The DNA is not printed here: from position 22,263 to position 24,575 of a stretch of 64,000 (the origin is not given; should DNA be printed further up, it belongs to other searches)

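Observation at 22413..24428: Unusual four-domain fusion: CoaB-like ligase, class II aldolase-like, GNAT-like, NUDIX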

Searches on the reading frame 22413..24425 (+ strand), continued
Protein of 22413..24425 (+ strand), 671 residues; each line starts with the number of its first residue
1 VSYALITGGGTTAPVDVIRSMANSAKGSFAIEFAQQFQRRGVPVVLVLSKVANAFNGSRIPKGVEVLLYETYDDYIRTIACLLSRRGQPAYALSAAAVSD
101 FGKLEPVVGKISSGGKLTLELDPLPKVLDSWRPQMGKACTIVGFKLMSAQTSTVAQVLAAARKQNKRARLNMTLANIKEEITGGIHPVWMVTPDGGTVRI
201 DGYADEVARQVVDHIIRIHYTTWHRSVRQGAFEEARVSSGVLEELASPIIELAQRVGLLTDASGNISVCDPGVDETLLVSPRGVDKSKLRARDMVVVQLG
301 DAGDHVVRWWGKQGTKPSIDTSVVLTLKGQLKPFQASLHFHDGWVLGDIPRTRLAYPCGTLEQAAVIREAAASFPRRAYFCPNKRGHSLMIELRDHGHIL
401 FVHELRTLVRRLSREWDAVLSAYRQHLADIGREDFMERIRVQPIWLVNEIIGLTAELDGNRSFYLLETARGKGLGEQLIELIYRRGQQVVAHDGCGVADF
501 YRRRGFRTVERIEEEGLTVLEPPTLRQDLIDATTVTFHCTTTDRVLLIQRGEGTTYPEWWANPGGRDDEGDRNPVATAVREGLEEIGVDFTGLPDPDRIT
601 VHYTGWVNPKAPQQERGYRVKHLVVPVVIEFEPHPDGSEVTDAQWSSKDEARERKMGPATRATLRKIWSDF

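Call 49: search_protein_families(library=ncbifam, proteins=[L005:9587-10114:+, L005:6878-7954:+, L004:9514-10899:+, L007:3868-5181:+, L007:2424-2969:+, L005:10193-10897:-], max_evalue=0.01)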
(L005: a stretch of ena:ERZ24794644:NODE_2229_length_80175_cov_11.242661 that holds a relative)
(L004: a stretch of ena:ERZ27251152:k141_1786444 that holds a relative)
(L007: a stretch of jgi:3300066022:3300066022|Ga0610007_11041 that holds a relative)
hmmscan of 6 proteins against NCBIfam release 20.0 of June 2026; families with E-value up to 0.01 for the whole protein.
L005:9587-10114:+ (176 aa): 9 families
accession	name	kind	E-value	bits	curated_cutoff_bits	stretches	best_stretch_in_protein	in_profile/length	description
TIGR00521.1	coaBC_dfp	equivalog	7.4e-39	133.9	219.7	1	1-175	4-174/392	bifunctional phosphopantothenoylcysteine decarboxylase/phosphopantothenate--cysteine ligase CoaBC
TIGR02113.1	coaC_strep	equivalog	3.9e-37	127.8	261.4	1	2-175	2-173/177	phosphopantothenoylcysteine decarboxylase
NF033753.1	RiPP_decarbCypD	equivalog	2.6e-06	26.9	215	1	4-122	11-130/182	CypD family RiPP peptide-cysteine decarboxylase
NF006161.0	PRK08305.1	equivalog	1.6e-05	24.6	156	1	73-121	82-131/196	dipicolinate synthase subunit B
TIGR02699.1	archaeo_AfpA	hypoth_equivalog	0.00022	20.8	192.45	1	77-122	80-126/174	archaeoflavoprotein AfpA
TIGR00421.1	ubiX_pad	subfamily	0.00023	20.9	108.9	1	3-103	2-103/181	UbiX family flavin prenyltransferase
TIGR02852.1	spore_dpaB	equivalog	0.00046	19.6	229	1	75-121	79-126/187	dipicolinate synthase subunit B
TIGR02700.1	flavo_MJ0208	hypoth_equivalog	0.0029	16.9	251.35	1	76-119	86-130/234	dihydromethanopterin reductase (acceptor)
NF004685.0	PRK06029.1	subfamily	0.0044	17.1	188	1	2-102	3-105/187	UbiX family flavin prenyltransferase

L005:6878-7954:+ (359 aa): 0 families

L004:9514-10899:+ (462 aa): 0 families

L007:3868-5181:+ (438 aa): 0 families

L007:2424-2969:+ (182 aa): 0 families

L005:10193-10897:- (234 aa): 0 families

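Call 55: search_protein_families(library=pfam, proteins=[L014:10690-11733:+, L021:12710-13885:+, L022:10744-11838:+, L020:10656-11771:+, L016:10744-11877:+, L028:11584-12879:+, L017:10714-11889:+, L024:10681-11802:+, L004:9514-10899:+], max_evalue=0.01)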
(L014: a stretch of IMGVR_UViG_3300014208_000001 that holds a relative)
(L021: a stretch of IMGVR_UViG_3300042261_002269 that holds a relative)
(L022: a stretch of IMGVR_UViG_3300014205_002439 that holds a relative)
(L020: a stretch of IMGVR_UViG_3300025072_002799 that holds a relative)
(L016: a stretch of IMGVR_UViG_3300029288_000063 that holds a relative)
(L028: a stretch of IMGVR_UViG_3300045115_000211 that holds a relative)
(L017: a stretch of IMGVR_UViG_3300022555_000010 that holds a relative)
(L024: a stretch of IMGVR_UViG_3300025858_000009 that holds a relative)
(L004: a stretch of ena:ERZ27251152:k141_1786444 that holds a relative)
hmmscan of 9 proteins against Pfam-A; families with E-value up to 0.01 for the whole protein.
L014:10690-11733:+ (348 aa): 2 families
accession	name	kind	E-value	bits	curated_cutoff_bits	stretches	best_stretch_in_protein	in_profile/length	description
PF02441.25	Flavoprotein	-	4.6e-34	117.8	22.7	1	4-174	1-157/162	Flavoprotein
PF01551.29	Peptidase_M23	-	2.1e-08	34.7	28.7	1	207-313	2-91/96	Peptidase family M23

L021:12710-13885:+ (392 aa): 2 families
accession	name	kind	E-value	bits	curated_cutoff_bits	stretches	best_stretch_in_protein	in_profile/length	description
PF02441.25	Flavoprotein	-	2.9e-30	105.4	22.7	1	26-200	2-159/162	Flavoprotein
PF01551.29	Peptidase_M23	-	6.5e-05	23.5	28.7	1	238-320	2-74/96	Peptidase family M23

L022:10744-11838:+ (365 aa): 2 families
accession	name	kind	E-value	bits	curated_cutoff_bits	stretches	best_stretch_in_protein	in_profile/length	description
PF02441.25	Flavoprotein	-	1.1e-33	116.6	22.7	1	6-182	1-160/162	Flavoprotein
PF01551.29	Peptidase_M23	-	2.6e-06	28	28.7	1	213-293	2-73/96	Peptidase family M23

L020:10656-11771:+ (372 aa): 2 families
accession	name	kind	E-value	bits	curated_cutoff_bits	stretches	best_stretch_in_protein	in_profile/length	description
PF02441.25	Flavoprotein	-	2.7e-29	102.3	22.7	1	19-190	2-160/162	Flavoprotein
PF01551.29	Peptidase_M23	-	8e-09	36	28.7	1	221-325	2-89/96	Peptidase family M23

L016:10744-11877:+ (378 aa): 2 families
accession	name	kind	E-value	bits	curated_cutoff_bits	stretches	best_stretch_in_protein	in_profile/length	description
PF02441.25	Flavoprotein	-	3.6e-25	88.9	22.7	1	8-183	2-158/162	Flavoprotein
PF01551.29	Peptidase_M23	-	3.2e-05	24.5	28.7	1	217-325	2-91/96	Peptidase family M23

L028:11584-12879:+ (432 aa): 2 families
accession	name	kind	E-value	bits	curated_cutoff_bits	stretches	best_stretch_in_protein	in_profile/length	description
PF02441.25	Flavoprotein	-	8.7e-27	94.1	22.7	1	48-218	1-146/162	Flavoprotein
PF01551.29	Peptidase_M23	-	8.5e-05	23.1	28.7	1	283-364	2-74/96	Peptidase family M23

L017:10714-11889:+ (392 aa): 2 families
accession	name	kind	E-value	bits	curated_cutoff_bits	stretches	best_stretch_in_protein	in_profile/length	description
PF02441.25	Flavoprotein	-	8.7e-32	110.4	22.7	1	11-184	1-146/162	Flavoprotein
PF01551.29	Peptidase_M23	-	0.00032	21.3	28.7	1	243-322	2-72/96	Peptidase family M23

L024:10681-11802:+ (374 aa): 2 families
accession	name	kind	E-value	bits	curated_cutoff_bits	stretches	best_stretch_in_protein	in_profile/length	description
PF02441.25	Flavoprotein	-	3.9e-20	72.5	22.7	1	14-196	1-159/162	Flavoprotein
PF01551.29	Peptidase_M23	-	9.9e-08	32.5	28.7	1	228-311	2-76/96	Peptidase family M23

L004:9514-10899:+ (462 aa): 0 families

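Call 61: search_dna_similar(query=P0037, collection=phages, mode=protein, max_evalue=0.001, max_rows=25)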
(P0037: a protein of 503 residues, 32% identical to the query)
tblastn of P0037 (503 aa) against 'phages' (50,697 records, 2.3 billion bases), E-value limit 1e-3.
Records with a match: 38; places in all: 38; records where one place covers at least 80% of the query: 1.
Best place of each record, by identity: <60% 38.
By first word of the organism name: Bacteriophage 10; Prevotella 9; Listeria 6; uncultured 5; Staphylococcus 3; Methanothermobacter 2; Acinetobacter 2; Enterococcus 1.
By host as written in the record: - 19; Prevotella sp. 9; Listeria monocytogenes 6; Staphylococcus aureus 2; Enterococcus faecalis 1; Staphylococcus pseudintermedius 1.
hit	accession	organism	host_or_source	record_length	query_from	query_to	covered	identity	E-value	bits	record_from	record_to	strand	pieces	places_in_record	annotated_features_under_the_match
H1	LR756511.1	uncultured phage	metagenomic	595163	1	428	85%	20.8%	2e-7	60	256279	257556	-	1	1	record has no annotation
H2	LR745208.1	uncultured phage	metagenomic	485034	2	350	69%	22.5%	1e-5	54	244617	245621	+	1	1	record has no annotation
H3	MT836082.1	Bacteriophage sp.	human fecal samples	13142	4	217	43%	30.9%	1e-10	70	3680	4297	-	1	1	record has no annotation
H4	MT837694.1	Bacteriophage sp.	human fecal samples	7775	3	217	43%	30.2%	1e-12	76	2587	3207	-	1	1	record has no annotation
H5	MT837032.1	Bacteriophage sp.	human fecal samples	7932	3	217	43%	29.5%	3e-13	78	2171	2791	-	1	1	record has no annotation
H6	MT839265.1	Bacteriophage sp.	human fecal samples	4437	3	194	38%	31.3%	3e-13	79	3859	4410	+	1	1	record has no annotation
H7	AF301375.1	Methanothermobacter phage psiM100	-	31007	3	173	34%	34.7%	5e-14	81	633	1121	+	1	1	mtw1216: MTW1216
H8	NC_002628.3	Methanothermobacter phage psiM100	-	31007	3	173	34%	34.7%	5e-14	81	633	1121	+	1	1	mtw1216: bifunctional phosphopantothenoylcysteine ...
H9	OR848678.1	Listeria phage LM 4-14-1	Listeria monocytogenes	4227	2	203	40%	28.6%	4e-8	62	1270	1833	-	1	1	record has no annotation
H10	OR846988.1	Listeria phage LM 4-11-1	Listeria monocytogenes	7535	2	203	40%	28.6%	4e-8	62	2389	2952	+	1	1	record has no annotation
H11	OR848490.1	Listeria phage LM 4-14-1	Listeria monocytogenes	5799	3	205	40%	27.7%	1e-13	80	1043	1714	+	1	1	record has no annotation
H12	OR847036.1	Listeria phage LM 4-11-1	Listeria monocytogenes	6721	3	205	40%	27.7%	1e-13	80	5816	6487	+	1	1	record has no annotation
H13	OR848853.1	Listeria phage LM 4-14-1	Listeria monocytogenes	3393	2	203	40%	27.7%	5e-7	59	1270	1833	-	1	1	record has no annotation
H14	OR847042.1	Listeria phage LM 4-11-1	Listeria monocytogenes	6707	2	203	40%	27.7%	5e-7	59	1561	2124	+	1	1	record has no annotation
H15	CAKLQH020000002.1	Acinetobacter phage MD-2021a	not known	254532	2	173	34%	32.4%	1e-8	64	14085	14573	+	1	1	coaBC: bifunctional phosphopantothenoylcysteine ...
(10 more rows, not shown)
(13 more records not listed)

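Call 65: get_annotated_region(hit=H1, flank=6000)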
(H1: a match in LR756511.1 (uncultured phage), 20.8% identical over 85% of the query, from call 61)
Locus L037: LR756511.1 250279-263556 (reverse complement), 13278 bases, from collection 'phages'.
description: uncultured phage genome assembly, chromosome: 1.
organism: uncultured phage (NCBI taxid 278008)
taxonomy: Viruses; environmental samples
host: -; source: metagenomic; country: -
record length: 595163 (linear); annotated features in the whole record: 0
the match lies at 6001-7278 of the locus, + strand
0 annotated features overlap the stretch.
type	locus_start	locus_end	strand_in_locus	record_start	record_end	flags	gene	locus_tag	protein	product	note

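Call 69: search_protein_families(library=pfam, proteins=[L027:9169-10020:+, L029:8179-8937:+, L031:8875-9582:+, L034:9271-9993:+, L016:5457-5915:+, L021:3440-4408:+, L037:4881-5486:+, L037:5552-6001:+, L037:6001-7326:+, L015:9456-9992:+], max_evalue=0.01)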
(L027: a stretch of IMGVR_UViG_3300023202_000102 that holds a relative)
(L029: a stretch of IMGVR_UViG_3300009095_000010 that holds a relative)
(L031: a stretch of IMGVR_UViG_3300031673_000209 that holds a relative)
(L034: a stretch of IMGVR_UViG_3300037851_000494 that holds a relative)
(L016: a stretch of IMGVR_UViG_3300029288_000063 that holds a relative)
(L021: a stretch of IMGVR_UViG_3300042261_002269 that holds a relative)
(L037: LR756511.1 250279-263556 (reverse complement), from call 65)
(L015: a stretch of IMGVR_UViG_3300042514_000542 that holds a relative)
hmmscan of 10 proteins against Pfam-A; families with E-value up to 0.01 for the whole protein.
L027:9169-10020:+ (284 aa): 1 family
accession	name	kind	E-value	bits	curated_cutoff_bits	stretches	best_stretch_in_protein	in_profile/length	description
PF05742.17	TANGO2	-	2.6e-18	67.5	22.6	1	20-252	1-223/257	Transport and Golgi organisation 2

L029:8179-8937:+ (253 aa): 1 family
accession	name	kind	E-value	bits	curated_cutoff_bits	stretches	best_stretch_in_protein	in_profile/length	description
PF05742.17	TANGO2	-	1.2e-21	78.5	22.6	1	1-230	1-253/257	Transport and Golgi organisation 2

L031:8875-9582:+ (236 aa): 1 family
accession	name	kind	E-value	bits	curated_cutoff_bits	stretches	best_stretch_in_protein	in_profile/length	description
PF05742.17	TANGO2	-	5e-19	69.9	22.6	1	1-119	1-134/257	Transport and Golgi organisation 2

L034:9271-9993:+ (241 aa): 2 families
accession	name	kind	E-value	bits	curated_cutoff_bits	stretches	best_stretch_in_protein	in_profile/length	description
PF05742.17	TANGO2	-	1.3e-22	81.6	22.6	1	1-151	1-161/257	Transport and Golgi organisation 2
PF16219.11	DUF4879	-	3.3e-06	27.9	22.7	1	159-237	41-112/125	Domain of unknown function (DUF4879)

L016:5457-5915:+ (153 aa): 0 families

L021:3440-4408:+ (323 aa): 2 families
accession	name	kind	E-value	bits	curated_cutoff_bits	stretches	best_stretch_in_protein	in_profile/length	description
PF13328.12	HD_4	-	1.9e-10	41.1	27.2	1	145-262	2-124/156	HD domain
PF01966.28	HD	-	0.0011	19.7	22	1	166-261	3-115/116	HD domain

L037:4881-5486:+ (202 aa): 1 family
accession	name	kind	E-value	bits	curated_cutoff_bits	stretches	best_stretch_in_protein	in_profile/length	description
PF01551.29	Peptidase_M23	-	1.4e-07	32.1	28.7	1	79-172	1-90/96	Peptidase family M23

L037:5552-6001:+ (150 aa): 1 family
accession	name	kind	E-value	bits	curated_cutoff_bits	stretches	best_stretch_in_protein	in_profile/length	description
PF15891.11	Nuc_deoxyri_tr2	-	2.9e-15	56.9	30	1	15-110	2-98/105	Nucleoside 2-deoxyribosyltransferase like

L037:6001-7326:+ (442 aa): 1 family
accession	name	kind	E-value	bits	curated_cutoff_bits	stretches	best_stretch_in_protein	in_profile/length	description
PF00596.27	Aldolase_II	-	5.2e-07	30.2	22.2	1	267-346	14-93/183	Class II Aldolase and Adducin N-terminal domain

L015:9456-9992:+ (179 aa): 1 family
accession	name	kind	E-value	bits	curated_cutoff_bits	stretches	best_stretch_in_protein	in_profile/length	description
PF01551.29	Peptidase_M23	-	2.1e-08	34.7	28.7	1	31-107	2-72/96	Peptidase family M23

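Call 79: search_protein_families(library=pfam, alignment_id=A1, max_evalue=0.01)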
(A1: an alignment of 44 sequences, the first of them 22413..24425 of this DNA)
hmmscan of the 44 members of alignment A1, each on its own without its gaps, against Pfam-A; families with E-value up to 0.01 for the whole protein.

A. member 1, window:22413-24425:+ (671 aa): 4 families
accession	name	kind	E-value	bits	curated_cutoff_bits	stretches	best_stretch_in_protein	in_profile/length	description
PF04127.22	DFP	-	9.8e-21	74.8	22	1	4-179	6-170/186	DNA/pantothenate metabolism flavoprotein C-terminal domain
PF00293.34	NUDIX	-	8.4e-13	48.9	21.1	1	541-662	13-129/134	NUDIX domain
PF00596.27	Aldolase_II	-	6.8e-10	39.6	22.2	1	253-343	10-93/183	Class II Aldolase and Adducin N-terminal domain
PF13508.13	Acetyltransf_7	-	4.3e-05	24.2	27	1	448-507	12-83/84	Acetyltransferase (GNAT) domain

B. families by the number of members that match (of 44 scanned): 11 families
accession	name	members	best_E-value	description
PF04127.22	DFP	44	1.2e-42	DNA/pantothenate metabolism flavoprotein C-terminal domain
PF00596.27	Aldolase_II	42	1.2e-15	Class II Aldolase and Adducin N-terminal domain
PF00293.34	NUDIX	27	4.1e-24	NUDIX domain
PF13508.13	Acetyltransf_7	27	3.8e-09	Acetyltransferase (GNAT) domain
PF13673.13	Acetyltransf_10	16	1.2e-05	Acetyltransferase (GNAT) domain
PF14815.12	NUDIX_4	14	1.2e-09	NUDIX domain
PF00583.31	Acetyltransf_1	12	3.1e-05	Acetyltransferase (GNAT) family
PF13439.12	Glyco_transf_4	2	0.00072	Glycosyltransferase Family 4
PF01370.27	Epimerase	2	0.0061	NAD dependent epimerase/dehydratase family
PF08445.16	FR47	1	0.0028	FR47-like protein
PF22327.2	Nudt16-like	1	0.0034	U8 snoRNA-decapping enzyme-like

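Call 80: search_solved_structures(query=L005:6878-7954:+, max_evalue=1)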
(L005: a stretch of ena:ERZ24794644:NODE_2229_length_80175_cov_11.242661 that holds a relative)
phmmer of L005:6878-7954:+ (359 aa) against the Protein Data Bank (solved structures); distinct sequences matched with E-value up to 1: 1.
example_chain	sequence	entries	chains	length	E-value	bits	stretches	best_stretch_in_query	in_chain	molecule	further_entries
5jen_A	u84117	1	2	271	0.15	14.1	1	191-272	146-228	Anti-sigma-V factor RsiV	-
